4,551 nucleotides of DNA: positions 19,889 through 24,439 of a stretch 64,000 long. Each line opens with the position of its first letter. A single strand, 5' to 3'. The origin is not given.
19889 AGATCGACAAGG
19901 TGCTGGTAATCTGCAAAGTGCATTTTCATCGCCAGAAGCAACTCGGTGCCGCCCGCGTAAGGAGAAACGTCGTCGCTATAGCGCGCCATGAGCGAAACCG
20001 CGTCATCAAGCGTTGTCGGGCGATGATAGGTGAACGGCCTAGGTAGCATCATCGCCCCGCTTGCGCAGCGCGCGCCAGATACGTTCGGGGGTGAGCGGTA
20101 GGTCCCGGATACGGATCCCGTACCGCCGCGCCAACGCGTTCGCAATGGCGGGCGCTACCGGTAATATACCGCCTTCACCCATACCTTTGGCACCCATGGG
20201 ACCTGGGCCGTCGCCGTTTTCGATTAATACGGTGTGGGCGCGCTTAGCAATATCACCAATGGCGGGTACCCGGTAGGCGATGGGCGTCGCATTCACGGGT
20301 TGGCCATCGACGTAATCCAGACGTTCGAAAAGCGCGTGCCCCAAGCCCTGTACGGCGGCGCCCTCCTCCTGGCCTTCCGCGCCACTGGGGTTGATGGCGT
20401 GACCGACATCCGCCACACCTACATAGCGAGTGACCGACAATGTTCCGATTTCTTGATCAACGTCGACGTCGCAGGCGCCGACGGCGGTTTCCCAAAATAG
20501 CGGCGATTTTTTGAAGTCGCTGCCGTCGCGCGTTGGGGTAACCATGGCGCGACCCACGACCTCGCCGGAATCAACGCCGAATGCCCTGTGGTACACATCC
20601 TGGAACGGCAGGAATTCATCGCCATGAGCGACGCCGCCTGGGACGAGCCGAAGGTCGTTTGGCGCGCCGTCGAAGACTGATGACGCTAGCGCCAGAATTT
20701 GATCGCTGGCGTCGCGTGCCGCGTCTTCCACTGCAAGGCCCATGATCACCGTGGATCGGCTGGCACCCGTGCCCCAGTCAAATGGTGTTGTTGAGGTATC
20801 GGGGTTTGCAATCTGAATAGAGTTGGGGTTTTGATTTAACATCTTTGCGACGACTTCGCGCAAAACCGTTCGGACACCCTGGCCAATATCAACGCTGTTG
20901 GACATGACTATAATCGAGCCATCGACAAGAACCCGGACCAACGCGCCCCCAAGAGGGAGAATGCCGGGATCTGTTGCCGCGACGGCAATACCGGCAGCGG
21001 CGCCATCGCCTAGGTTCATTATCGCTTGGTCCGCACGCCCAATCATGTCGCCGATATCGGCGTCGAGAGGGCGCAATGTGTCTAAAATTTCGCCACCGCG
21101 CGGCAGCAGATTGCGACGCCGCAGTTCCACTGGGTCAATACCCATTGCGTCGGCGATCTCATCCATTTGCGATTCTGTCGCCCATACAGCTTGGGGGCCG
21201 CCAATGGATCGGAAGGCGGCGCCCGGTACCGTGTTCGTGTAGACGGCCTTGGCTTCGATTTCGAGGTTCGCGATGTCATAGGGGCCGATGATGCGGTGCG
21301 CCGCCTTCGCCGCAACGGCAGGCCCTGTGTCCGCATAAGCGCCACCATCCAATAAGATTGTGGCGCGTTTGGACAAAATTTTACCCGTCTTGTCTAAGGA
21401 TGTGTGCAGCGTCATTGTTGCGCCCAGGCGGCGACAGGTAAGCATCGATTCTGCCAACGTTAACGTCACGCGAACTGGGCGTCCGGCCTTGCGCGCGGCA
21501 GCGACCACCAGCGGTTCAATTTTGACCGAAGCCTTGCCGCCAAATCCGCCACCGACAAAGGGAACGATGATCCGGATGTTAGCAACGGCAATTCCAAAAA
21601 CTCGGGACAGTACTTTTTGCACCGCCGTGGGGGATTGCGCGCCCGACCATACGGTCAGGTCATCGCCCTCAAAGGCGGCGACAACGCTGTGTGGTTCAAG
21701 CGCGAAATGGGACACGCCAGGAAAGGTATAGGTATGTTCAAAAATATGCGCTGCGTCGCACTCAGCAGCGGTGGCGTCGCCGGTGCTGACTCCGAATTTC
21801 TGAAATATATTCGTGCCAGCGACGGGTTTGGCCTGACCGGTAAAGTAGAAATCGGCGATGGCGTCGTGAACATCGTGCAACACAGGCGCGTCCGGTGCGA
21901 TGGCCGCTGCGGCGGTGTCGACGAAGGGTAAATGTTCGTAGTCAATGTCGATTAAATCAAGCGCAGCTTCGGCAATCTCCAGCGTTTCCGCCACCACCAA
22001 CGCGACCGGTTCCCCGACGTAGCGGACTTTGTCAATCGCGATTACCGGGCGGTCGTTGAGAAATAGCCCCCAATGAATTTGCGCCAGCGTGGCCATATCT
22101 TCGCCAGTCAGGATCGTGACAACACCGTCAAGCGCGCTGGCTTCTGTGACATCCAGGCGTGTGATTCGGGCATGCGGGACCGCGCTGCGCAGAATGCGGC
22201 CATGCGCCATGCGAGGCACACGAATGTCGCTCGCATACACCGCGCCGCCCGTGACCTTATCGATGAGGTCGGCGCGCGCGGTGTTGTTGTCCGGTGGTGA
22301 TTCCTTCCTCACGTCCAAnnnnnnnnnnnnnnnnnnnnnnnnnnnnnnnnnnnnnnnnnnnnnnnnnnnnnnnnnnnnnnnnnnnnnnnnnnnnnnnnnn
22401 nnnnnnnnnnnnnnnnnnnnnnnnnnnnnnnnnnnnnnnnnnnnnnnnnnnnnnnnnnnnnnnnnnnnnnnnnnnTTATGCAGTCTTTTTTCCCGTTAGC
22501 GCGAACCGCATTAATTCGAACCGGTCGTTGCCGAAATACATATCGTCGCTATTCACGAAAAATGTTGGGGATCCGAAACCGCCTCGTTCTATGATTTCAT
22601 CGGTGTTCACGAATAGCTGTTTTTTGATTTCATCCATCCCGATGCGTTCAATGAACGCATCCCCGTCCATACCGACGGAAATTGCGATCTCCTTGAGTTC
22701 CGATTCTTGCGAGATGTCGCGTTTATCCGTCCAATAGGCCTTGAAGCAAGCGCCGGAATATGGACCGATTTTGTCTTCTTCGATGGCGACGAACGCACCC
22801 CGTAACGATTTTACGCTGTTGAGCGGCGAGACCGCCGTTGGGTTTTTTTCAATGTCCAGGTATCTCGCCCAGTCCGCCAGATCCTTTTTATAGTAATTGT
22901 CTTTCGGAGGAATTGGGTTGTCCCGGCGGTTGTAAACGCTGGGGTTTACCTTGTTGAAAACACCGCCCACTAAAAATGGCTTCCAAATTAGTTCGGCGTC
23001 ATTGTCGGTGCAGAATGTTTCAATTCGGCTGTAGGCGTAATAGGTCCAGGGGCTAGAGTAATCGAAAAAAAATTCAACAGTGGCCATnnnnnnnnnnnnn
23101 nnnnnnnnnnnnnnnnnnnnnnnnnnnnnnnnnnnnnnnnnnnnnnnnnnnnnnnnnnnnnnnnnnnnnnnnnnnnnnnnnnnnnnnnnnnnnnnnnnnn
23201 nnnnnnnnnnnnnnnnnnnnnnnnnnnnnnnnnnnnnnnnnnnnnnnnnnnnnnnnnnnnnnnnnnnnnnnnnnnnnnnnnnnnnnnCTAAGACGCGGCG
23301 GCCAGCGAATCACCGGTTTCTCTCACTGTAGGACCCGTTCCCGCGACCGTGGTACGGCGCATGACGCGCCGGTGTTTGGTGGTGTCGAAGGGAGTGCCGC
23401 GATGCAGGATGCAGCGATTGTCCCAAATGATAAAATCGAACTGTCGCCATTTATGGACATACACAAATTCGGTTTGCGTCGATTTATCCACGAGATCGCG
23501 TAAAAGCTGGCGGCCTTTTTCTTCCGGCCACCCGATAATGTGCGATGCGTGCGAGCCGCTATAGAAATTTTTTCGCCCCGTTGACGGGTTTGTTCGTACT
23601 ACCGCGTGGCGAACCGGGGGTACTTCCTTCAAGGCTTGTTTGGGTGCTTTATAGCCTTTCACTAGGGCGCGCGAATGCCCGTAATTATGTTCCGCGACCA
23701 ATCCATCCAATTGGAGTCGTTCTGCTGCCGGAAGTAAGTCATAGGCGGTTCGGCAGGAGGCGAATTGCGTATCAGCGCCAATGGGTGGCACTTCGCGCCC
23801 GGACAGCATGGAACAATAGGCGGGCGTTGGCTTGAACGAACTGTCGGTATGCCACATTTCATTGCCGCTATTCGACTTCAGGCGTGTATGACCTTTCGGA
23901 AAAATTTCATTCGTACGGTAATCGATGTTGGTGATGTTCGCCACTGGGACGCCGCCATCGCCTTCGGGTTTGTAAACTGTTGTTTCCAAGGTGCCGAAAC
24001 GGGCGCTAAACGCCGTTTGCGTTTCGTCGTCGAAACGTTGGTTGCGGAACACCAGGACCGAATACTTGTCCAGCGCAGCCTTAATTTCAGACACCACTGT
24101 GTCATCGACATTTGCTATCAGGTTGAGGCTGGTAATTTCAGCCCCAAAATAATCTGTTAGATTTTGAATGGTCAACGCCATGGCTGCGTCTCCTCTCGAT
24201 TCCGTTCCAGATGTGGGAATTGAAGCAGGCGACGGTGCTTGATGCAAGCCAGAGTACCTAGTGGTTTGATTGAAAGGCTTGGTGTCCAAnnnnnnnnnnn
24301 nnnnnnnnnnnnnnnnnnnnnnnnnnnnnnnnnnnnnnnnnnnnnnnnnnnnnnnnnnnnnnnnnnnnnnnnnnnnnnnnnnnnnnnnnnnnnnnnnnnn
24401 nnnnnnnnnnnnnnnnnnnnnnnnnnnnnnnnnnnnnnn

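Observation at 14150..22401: Uncharacterised 8 kb operon: Mo-hydroxylase L-M-S, two LLM oxidoreductases, an ICL/PEP-mutase lyase, a double-hotdog thioesterase and an SDR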

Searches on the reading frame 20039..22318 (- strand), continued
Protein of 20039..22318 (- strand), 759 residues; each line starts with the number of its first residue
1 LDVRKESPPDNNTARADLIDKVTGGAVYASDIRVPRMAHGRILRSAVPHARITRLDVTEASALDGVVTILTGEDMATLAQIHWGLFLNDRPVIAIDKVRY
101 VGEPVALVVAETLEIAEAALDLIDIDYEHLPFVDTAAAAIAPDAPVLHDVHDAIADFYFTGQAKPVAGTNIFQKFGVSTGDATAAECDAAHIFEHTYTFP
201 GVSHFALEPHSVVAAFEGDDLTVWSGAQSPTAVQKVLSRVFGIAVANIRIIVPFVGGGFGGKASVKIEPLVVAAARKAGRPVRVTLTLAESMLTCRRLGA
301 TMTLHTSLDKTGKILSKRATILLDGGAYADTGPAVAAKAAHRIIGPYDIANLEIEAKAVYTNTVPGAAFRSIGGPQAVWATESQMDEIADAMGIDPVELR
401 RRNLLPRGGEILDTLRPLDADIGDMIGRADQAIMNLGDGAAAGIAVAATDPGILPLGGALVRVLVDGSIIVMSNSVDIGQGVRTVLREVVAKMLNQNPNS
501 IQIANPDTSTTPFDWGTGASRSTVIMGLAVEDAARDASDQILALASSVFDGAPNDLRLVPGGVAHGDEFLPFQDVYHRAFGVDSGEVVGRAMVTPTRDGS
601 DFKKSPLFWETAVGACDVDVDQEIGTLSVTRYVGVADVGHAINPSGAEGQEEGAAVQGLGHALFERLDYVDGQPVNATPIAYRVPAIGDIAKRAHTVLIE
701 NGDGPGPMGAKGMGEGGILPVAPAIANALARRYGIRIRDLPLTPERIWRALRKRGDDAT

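Call 91: search_protein_families(library=ncbifam, proteins=[L010:14108-15319:+, L010:15460-16068:+, L010:16065-16955:+, L010:16936-17988:+, L010:10001-12259:+], max_evalue=1e-15)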
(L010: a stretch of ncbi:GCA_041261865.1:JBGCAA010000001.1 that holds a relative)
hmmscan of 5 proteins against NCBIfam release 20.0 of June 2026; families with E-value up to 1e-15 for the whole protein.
L010:14108-15319:+ (403 aa): 22 families
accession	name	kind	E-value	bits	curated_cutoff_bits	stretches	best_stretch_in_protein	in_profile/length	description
NF006021.0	PRK08163.1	equivalog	2.9e-69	234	459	1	7-395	4-389/398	3-hydroxybenzoate 6-monooxygenase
NF033623.1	urate_HpxO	equivalog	1.3e-55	188.9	500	1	11-356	2-341/381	FAD-dependent urate hydroxylase HpxO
NF005720.0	PRK07538.1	subfamily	6.9e-53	180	400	1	9-354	3-361/418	hypothetical protein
NF005313.0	PRK06847.1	subfamily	2.6e-50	171.4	372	1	8-354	4-344/375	hypothetical protein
NF005062.0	PRK06475.1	equivalog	1.2e-49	169.3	524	1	8-399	3-397/401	FAD-binding protein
NF005243.0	PRK06753.1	equivalog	2.3e-40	138.6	365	1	11-354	3-331/374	hypothetical protein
TIGR03219.1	salicylate_mono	equivalog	2.4e-40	138.4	446.35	1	11-398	3-404/414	salicylate 1-monooxygenase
NF005566.0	PRK07236.1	subfamily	5.7e-36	124.2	333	1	6-221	4-211/386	hypothetical protein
NF005452.0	PRK07045.1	equivalog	9.2e-25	87.3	397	1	10-337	7-331/388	putative monooxygenase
NF005761.0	PRK07588.1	equivalog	4.3e-24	85.2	454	1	11-363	3-351/392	FAD-binding domain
TIGR01988.1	Ubi-OHases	subfamily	9.4e-24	83.9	224.65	1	11-366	2-358/387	ubiquinone biosynthesis hydroxylase, UbiH/UbiF/VisC/COQ6 family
NF004832.0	PRK06184.1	subfamily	8.8e-22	77.5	476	1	6-318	4-311/506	hypothetical protein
NF004780.0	PRK06126.1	subfamily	3.2e-20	71.9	445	1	4-322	4-335/552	hypothetical protein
NF004829.0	PRK06183.1-3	subfamily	4.9e-18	65.2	390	1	5-322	5-319/520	bifunctional 3-(3-hydroxy-phenyl)propionate/3-hydroxycinnamic acid hydroxylase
NF033476.1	tet_destruct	subfamily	1.2e-17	63.9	550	1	9-342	4-332/386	tetracycline destructase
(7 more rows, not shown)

L010:15460-16068:+ (202 aa): 0 families

L010:16065-16955:+ (296 aa): 3 families
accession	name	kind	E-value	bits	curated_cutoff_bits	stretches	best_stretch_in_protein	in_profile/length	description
NF051488.1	bifunc_PcaDC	exception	4.1e-18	65.7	390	1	27-271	6-252/375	bifunctional 3-oxoadipate enol-lactonase/4-carboxymuconolactone decarboxylase PcaDC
NF011457.0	PRK14875.1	equivalog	8.9e-17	61.1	307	0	15-131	117-231/372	acetoin dehydrogenase dihydrolipoyllysine-residue acetyltransferase subunit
TIGR02427.1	protocat_pcaD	equivalog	3e-16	59.6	255.85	0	31-129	13-110/251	3-oxoadipate enol-lactonase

L010:16936-17988:+ (350 aa): 0 families

L010:10001-12259:+ (752 aa): 13 families
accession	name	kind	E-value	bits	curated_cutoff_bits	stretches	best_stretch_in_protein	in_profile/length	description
TIGR03194.1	4hydrxCoA_A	equivalog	2.2e-135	452.9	994.55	1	13-748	5-746/746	4-hydroxybenzoyl-CoA reductase subunit alpha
NF043082.1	XdhA_XDHase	equivalog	1.7e-132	443.1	780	1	8-751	4-755/758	xanthine dehydrogenase subunit XdhA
NF007426.0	PRK09970.1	equivalog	5.8e-127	424.7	916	1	8-750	9-757/761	xanthine dehydrogenase molybdenum-binding subunit XdhA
TIGR03196.1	pucD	equivalog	3.7e-110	369.5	783.65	2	8-402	6-381/763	xanthine dehydrogenase subunit D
TIGR03311.1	Se_dep_XDH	equivalog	1.3e-105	354.3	830.45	2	10-538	167-678/848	selenium-dependent xanthine dehydrogenase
NF041018.1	glyceraldDH_alpha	equivalog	1.2e-102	344.7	790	1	16-745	14-741/741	glyceraldehyde dehydrogenase subunit alpha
NF045668.1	pterin_aldehy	equivalog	1.3e-92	311.4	1100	1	7-749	177-905/905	molybdopterin-dependent aldehyde oxidoreductase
TIGR02965.1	xanthine_xdhB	equivalog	6.3e-89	299.1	849.5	1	16-749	12-755/758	xanthine dehydrogenase molybdopterin binding subunit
NF040766.1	CODH_aero_grp5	exception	2.3e-86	290.7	950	2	17-563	17-578/785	aerobic carbon-monoxide dehydrogenase large subunit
NF041671.1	peri_hyde_PaoC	equivalog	2.3e-79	267.6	1180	1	11-749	24-732/735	aldehyde oxidoreductase molybdenum-binding subunit PaoC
TIGR02416.1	CO_dehy_Mo_lg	equivalog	2.2e-76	257.6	991.15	2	18-399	6-395/770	aerobic carbon-monoxide dehydrogenase large subunit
TIGR03313.1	Se_sel_red_Mo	hypoth_equivalog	6.5e-75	252.5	1101.9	2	454-750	661-951/951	molybdopterin-dependent oxidoreductase Mo/Fe-S-binding subunit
TIGR02969.1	mam_aldehyde_ox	subfamily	8.5e-50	169.3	1912.3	1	15-531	586-1095/1330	aldehyde oxidase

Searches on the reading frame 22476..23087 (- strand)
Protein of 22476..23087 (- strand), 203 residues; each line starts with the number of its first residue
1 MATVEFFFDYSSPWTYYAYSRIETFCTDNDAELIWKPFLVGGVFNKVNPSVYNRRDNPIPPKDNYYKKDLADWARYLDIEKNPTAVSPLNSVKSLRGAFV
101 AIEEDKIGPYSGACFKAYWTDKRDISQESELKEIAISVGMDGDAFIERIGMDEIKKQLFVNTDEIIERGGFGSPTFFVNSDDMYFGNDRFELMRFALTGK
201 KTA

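Call 5: search_protein_families(library=pfam, proteins=[window:22476-23087:-])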
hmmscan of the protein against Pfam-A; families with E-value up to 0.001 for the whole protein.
window:22476-23087:- (203 aa): 1 family
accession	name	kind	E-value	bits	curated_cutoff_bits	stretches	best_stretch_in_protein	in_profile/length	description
PF01323.26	DSBA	-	1.7e-34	119.7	25.6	1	3-196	1-189/191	DSBA-like thioredoxin domain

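Call 6: search_protein_families(library=ncbifam, proteins=[window:22476-23087:-])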
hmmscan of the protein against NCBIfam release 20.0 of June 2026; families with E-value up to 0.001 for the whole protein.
window:22476-23087:- (203 aa): 0 families

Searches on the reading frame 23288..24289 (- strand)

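Call 5: search_protein_families(library=pfam, proteins=[window:23288-24289:-])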
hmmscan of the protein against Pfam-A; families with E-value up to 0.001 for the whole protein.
window:23288-24289:- (333 aa): 1 family
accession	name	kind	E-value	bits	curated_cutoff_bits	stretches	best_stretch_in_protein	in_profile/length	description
PF02668.22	TauD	-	4.5e-60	204.3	27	1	41-314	2-267/267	Taurine catabolism dioxygenase TauD, TfdA family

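Call 6: search_protein_families(library=ncbifam, proteins=[window:23288-24289:-])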
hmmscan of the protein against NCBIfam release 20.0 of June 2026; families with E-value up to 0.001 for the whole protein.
window:23288-24289:- (333 aa): 3 families
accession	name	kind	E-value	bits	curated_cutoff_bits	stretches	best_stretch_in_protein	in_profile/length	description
NF007104.0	PRK09553.1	equivalog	6.8e-52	176.4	313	1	37-323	3-281/282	taurine dioxygenase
NF045815.1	Neo-PentlctneFsynPtlD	equivalog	4.7e-30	104.9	550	1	48-313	11-284/301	neopentalenolactone/pentalenolactone F synthase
NF049937.1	CMthFAOxDecarbScoE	equivalog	1.1e-18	67.3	400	1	44-316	7-284/295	(3R)-3-[(carboxymethyl)amino]fatty acid oxygenase/decarboxylase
